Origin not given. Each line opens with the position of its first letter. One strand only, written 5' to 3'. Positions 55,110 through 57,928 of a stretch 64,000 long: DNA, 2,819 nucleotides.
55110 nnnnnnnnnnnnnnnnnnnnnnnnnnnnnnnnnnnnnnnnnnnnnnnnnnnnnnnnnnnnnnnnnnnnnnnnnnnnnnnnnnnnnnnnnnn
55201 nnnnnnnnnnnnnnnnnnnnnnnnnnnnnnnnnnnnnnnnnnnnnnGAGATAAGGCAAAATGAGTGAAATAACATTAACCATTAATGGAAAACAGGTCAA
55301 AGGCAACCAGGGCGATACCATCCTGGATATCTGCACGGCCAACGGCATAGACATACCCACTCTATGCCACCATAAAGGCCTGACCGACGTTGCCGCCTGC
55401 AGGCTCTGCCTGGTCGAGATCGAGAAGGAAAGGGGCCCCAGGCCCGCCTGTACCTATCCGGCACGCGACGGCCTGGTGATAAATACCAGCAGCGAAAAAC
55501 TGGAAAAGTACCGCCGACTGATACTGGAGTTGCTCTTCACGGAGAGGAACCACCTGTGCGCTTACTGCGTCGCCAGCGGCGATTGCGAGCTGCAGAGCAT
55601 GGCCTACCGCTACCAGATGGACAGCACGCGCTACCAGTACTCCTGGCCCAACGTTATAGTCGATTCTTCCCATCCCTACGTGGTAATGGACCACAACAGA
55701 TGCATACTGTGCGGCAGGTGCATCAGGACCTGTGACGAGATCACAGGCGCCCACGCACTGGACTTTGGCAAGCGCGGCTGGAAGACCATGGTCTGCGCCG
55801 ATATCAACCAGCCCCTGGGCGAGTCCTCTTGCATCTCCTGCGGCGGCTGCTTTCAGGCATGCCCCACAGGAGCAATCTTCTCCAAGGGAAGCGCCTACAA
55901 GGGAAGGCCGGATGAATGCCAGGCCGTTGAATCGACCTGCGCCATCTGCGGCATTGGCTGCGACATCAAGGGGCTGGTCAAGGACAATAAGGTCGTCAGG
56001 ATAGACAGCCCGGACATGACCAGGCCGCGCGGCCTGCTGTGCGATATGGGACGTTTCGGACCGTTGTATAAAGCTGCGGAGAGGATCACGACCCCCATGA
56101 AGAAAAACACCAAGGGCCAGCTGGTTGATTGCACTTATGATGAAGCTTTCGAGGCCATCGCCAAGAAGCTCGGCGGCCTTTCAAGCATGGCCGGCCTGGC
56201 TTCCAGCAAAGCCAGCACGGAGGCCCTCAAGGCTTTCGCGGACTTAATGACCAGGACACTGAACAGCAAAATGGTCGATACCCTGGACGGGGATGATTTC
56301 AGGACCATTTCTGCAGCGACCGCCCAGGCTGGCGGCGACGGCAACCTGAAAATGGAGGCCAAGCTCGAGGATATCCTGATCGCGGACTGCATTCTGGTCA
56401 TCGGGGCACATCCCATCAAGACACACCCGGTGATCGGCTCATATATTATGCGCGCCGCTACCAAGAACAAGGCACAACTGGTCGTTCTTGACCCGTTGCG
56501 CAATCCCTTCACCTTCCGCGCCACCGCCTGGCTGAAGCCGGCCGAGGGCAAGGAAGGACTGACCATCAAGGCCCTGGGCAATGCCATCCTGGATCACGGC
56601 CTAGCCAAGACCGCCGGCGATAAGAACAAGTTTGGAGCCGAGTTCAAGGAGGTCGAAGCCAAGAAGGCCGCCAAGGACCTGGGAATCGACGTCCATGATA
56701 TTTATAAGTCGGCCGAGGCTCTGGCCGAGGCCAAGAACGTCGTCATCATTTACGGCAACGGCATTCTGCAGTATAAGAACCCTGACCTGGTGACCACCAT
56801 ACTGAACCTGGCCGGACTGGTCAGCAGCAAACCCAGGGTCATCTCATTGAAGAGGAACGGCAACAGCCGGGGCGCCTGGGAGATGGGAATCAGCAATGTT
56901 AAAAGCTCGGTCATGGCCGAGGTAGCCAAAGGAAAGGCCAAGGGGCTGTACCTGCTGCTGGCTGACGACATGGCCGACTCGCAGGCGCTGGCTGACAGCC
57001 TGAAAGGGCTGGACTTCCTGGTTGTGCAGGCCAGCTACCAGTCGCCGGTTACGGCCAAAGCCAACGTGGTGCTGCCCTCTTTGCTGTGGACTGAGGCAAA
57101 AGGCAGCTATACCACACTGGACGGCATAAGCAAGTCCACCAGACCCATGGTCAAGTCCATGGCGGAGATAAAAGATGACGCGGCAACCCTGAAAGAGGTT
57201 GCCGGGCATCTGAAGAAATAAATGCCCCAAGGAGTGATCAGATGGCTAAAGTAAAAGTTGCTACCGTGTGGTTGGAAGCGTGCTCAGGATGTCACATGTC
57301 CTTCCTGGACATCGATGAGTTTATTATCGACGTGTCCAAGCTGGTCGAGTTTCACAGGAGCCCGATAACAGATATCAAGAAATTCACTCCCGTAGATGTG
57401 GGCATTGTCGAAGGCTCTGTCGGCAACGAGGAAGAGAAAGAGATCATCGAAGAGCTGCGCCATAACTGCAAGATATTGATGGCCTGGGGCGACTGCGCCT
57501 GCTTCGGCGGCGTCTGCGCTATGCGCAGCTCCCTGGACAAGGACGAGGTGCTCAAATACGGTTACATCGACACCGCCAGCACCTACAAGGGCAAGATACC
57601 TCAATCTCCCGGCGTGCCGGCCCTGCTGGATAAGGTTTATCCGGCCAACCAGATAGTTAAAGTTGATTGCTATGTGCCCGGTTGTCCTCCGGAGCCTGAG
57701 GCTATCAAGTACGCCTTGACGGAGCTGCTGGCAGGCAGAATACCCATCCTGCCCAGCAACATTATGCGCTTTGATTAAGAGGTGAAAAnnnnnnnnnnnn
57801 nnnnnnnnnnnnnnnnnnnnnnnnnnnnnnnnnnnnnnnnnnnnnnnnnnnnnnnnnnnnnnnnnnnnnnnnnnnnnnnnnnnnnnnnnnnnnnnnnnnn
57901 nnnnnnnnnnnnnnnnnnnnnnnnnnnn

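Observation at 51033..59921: Cytoplasmic NAD(P)-coupled [NiFe]-hydrogenase with a NuoF-GltD fusion flavoprotein, a full-length NuoG-like subunit and a second HoxU-like ferredoxin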

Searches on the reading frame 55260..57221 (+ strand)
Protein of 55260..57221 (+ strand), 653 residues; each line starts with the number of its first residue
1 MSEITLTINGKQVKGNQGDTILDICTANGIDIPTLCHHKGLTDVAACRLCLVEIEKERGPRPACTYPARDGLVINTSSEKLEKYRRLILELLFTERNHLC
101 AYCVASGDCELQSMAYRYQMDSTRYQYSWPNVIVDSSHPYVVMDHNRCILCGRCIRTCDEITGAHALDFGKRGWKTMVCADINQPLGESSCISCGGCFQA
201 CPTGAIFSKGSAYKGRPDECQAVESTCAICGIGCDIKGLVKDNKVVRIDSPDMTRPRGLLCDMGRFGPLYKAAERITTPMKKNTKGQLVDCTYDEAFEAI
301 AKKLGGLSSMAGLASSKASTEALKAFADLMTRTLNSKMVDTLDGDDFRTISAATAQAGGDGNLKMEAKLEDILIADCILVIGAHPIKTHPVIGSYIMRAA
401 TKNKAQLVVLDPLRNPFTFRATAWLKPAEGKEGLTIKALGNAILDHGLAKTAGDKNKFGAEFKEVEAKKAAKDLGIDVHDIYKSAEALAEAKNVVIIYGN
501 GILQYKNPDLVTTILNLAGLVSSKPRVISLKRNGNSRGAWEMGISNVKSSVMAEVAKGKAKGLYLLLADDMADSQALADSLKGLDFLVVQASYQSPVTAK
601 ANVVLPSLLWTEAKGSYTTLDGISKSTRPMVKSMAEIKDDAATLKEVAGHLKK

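Call 3: search_protein_families(library=pfam, proteins=[window:55260-57221:+], max_evalue=0.01)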
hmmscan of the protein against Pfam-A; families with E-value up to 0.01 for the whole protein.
window:55260-57221:+ (653 aa): 13 families
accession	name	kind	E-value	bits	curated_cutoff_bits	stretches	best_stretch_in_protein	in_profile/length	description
PF00384.28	Molybdopterin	-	8.1e-39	134.1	24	1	275-648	1-351/353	Molybdopterin oxidoreductase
PF13510.11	Fer2_4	-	1e-22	80.4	22.8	1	3-78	3-81/82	2Fe-2S iron-sulfur cluster binding domain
PF10588.14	NADH-G_4Fe-4S_3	-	1.4e-13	50.5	27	1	85-124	1-40/40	NADH-ubiquinone oxidoreductase-G iron-sulfur binding region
PF00037.32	Fer4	-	6.8e-09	35.6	21.1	1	188-206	5-23/24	4Fe-4S binding domain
PF22117.2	Fer4_Nqo3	-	1.1e-08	35.5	27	1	139-206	2-66/67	NADH-quinone oxidoreductase subunit 3, ferredoxin-like domain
PF04879.21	Molybdop_Fe4S4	-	7.1e-07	29.5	22.7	1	221-267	2-49/55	Molybdopterin oxidoreductase Fe4S4 domain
PF12838.12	Fer4_7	-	4e-06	27.6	27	1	190-232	1-43/52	4Fe-4S dicluster domain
PF12837.12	Fer4_6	-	6.5e-06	26.3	25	2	189-206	7-24/24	4Fe-4S binding domain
PF13187.11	Fer4_9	-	0.00012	22.4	27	1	147-206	1-52/52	4Fe-4S dicluster domain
PF14697.11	Fer4_21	-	0.00022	21.7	35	1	188-236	5-53/59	4Fe-4S dicluster domain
PF13237.11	Fer4_10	-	0.00081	19.7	25.5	1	141-202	2-53/53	4Fe-4S dicluster domain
PF13459.11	Fer4_15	-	0.0044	18.1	22.4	0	141-163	1-23/66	4Fe-4S single cluster domain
PF12800.12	Fer4_4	-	0.0098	16.6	24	0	189-204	2-17/17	4Fe-4S binding domain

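Call 4: search_protein_families(library=ncbifam, proteins=[window:55260-57221:+], max_evalue=0.001)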
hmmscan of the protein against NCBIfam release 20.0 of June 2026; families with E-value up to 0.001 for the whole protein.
window:55260-57221:+ (653 aa): 28 families (the best 25 are shown)
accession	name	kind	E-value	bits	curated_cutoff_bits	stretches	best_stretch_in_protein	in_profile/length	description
TIGR01973.1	NuoG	equivalog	2.7e-97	327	470.05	1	6-646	1-605/606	NADH-quinone oxidoreductase subunit NuoG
NF005745.0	PRK07569.1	equivalog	1.9e-85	286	333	1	1-215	1-216/238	bidirectional hydrogenase complex protein HoxU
NF005895.0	PRK07860.1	equivalog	1.3e-61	208.6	802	2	3-543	17-516/811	NADH-quinone oxidoreductase subunit G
NF040763.1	FeFe_hydrog_A6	exception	2.5e-60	204.5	765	1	4-210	1-209/571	NADH-dependent [FeFe] hydrogenase, group A6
TIGR01591.1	Fdh-alpha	equivalog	4.3e-49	167.2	666.25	2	226-543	2-334/672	formate dehydrogenase subunit alpha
NF006305.0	PRK08493.1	equivalog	2.8e-45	154.7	591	1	4-416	2-412/819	NADH-quinone oxidoreductase subunit G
NF040762.1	Hydr_FeFe_Clost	exception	1.4e-40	139.5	900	1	5-209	2-207/572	ferredoxin hydrogenase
NF009454.0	PRK12814.1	equivalog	3.7e-27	95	916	2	1-97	1-97/657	putative NADPH-dependent glutamate synthase small subunit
NF041323.1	Nitr_red_NasA_Halo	equivalog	2.1e-23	82.8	1000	2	245-506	19-286/673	assimilatory nitrate reductase NasA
NF047855.1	AssmNtatRedNasC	equivalog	1.4e-22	79.8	1100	2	221-517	19-329/708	assimilatory nitrate reductase catalytic subunit NasC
NF041783.2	mnquin_red_QrcB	equivalog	3.7e-19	68.4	440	1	220-651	50-503/695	menaquinone reductase molybdopterin-binding-like subunit QrcB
TIGR02512.1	FeFe_hydrog_A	subfamily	7.1e-14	51.5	405.95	1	141-210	2-71/375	[FeFe] hydrogenase, group A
TIGR01701.1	Fdhalpha-like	subfamily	4.5e-12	44.9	582.15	1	273-418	97-241/744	FdhF/YdeP family oxidoreductase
NF010055.0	PRK13532.1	equivalog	1.1e-11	43.7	904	1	223-410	43-243/830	nitrate reductase catalytic subunit NapA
TIGR03479.1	DMSO_red_II_alp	subfamily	5.9e-11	41.2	984.75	1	242-450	78-299/913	molybdopterin-dependent oxidoreductase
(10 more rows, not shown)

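Call 7: search_solved_structures(query=window:55260-57221:+, max_evalue=1e-10)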
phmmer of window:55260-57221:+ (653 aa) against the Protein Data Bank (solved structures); distinct sequences matched with E-value up to 1e-10: 77 (the best 60 are shown).
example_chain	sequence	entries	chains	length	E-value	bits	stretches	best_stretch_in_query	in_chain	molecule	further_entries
7t2r_A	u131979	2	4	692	5.1e-118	398.2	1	1-646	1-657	NiFe hydrogenase subunit A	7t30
9bov_A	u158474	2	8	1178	4e-68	233.4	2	101-628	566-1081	Molybdopterin oxidoreductase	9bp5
6tg9_A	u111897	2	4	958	2.1e-61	211.2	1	4-544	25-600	Formate dehydrogenase subunit alpha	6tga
9wxb_B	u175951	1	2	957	4.3e-61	210.2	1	3-544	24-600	Formate dehydrogenase alpha subunit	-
7vw6_A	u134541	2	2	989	2.7e-56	194.3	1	4-518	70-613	Formate dehydrogenase | Tungsten-containing formate dehydrogenase alpha subunit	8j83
7e5z_A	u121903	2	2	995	2.8e-56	194.3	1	4-518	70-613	Formate dehydrogenase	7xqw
7arc_G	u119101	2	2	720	6.7e-55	189.7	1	6-397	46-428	75 kDa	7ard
8oh5_C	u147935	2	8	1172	3.4e-54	187.4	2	97-631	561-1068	Formate dehydrogenase-O, major subunit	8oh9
8rqz_C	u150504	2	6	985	3.4e-53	184.1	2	4-211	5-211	Probable oxidoreductase YjgC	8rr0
9gzq_A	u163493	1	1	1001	3.7e-53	184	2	4-211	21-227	Probable oxidoreductase YjgC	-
6gcs_A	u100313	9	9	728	4.7e-53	183.6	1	2-413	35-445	75-KDA PROTEIN (NUAM) | Subunit NUAM of NADH:Ubiquinone Oxidoreductase (Complex I) | NADH-ubiquinone oxidoreductase 78 kDa subunit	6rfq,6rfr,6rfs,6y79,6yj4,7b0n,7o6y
9f5x_C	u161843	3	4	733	1.1e-48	169.2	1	5-392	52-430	NADH:ubiquinone oxidoreductase 78 kDa subunit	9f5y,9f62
9iho_G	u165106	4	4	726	1.1e-48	169.2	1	2-398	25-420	NUAM (75 kDa) subunit of mitochondrial NADH:ubiquinone oxidoreductase (Complex I)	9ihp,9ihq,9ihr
9w2u_G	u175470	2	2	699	3.2e-48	167.7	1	5-409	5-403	NADH-ubiquinone oxidoreductase 75 kDa subunit, mitochondrial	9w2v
5o31_G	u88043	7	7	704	3.3e-48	167.6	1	5-409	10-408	NADH-ubiquinone oxidoreductase 75 kDa subunit, mitochondrial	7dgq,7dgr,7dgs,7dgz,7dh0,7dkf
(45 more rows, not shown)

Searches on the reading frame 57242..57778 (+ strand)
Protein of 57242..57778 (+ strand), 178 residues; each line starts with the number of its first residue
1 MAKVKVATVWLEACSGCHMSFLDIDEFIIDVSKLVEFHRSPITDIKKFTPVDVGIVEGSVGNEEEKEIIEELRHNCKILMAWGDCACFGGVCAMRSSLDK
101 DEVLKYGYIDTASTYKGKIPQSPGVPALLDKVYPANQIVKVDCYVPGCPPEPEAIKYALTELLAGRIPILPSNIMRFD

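Call 3: search_protein_families(library=pfam, proteins=[window:57242-57778:+], max_evalue=0.01)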
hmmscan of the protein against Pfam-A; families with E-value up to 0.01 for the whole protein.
window:57242-57778:+ (178 aa): 1 family
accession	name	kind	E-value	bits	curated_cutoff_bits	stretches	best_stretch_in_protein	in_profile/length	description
PF01058.29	Oxidored_q6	-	1.7e-30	105.8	27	1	14-162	1-128/128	NADH ubiquinone oxidoreductase, 20 Kd subunit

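Call 4: search_protein_families(library=ncbifam, proteins=[window:57242-57778:+], max_evalue=0.001)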
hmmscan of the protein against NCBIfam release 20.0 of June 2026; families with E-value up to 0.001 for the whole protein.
window:57242-57778:+ (178 aa): 17 families
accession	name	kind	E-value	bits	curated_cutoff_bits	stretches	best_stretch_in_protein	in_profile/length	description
NF045875.1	F420_non_VhuG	exception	2.1e-42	145.3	450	1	2-175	3-176/286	F420-non-reducing hydrogenase subunit VhuG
NF040836.1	sulfhyd_HydD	equivalog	1.3e-21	77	500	1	3-168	5-159/261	NADPH-dependent hydrogenase/sulfhydrogenase 1 subunit delta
TIGR03294.1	FrhG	equivalog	1.2e-19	70.9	245.5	2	3-93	1-95/228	coenzyme F420 hydrogenase subunit gamma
NF040831.1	sulfhyd_ShyD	equivalog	2.6e-13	50.1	460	1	5-168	2-153/240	NAD(P)-dependent hydrogenase/sulfhydrogenase 2 subunit delta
TIGR01957.1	nuoB_fam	subfamily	2.1e-08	34.2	142.7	1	132-162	108-138/145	NADH-quinone oxidoreductase subunit B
NF005012.1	PRK06411.1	subfamily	2.8e-08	33.5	116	1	134-162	126-154/166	NADH-quinone oxidoreductase subunit NuoB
NF011390.0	PRK14815.1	equivalog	1.2e-07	31.2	281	1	135-162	126-153/183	NADH dehydrogenase subunit B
NF011393.0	PRK14818.1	equivalog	6.8e-06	25.7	255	1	136-161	125-150/173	NADH dehydrogenase subunit B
NF011389.0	PRK14814.1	equivalog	7.5e-06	25.8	285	1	135-162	126-153/186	NADH dehydrogenase subunit B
NF011391.0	PRK14816.1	equivalog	1e-05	25.2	283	1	135-162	146-173/196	NADH-quinone oxidoreductase subunit B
NF011392.0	PRK14817.1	equivalog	1.1e-05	25.2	271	1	134-158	128-152/182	NADH-quinone oxidoreductase subunit B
NF011395.0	PRK14820.1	equivalog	1.4e-05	24.9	263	1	135-158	126-149/180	NADH-quinone oxidoreductase subunit B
NF009808.0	PRK13292.1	equivalog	1.7e-05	22.9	1156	1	128-160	111-143/791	NADH-quinone oxidoreductase subunit B/C/D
NF045520.1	H2_NiFeSe_small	exception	2e-05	24.1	470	0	66-100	134-168/314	NiFeSe hydrogenase small subunit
NF011394.0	PRK14819.1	equivalog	5e-05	23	312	1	136-162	126-152/264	NADH-quinone oxidoreductase subunit B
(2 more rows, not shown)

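Call 82: search_solved_structures(query=window:57242-57778:+, max_evalue=1e-15)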
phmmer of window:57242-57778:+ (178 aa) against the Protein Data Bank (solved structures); distinct sequences matched with E-value up to 1e-15: 6.
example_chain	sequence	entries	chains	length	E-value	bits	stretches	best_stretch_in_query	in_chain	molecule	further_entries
7t2r_E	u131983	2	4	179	5e-61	209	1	1-178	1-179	NiFe hydrogenase small subunit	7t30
5odc_E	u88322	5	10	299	3e-38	134.7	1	4-173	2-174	Methyl-viologen reducing hydrogenase subunit G | Methyl-viologen reducing hydrogenase, subunit G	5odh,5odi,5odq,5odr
5xf9_C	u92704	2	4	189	4.2e-38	134.3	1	3-178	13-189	NAD-reducing hydrogenase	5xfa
9sw2_E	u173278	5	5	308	2.7e-36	128.4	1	3-173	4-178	F420-non-reducing hydrogenase subunit G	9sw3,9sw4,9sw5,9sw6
9sfi_I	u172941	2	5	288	5.2e-36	127.5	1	3-175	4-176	F420-non-reducing hydrogenase small subunit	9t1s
9nez_A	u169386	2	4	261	7.3e-16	61.8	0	1-168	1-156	Sulfhydrogenase 1 subunit delta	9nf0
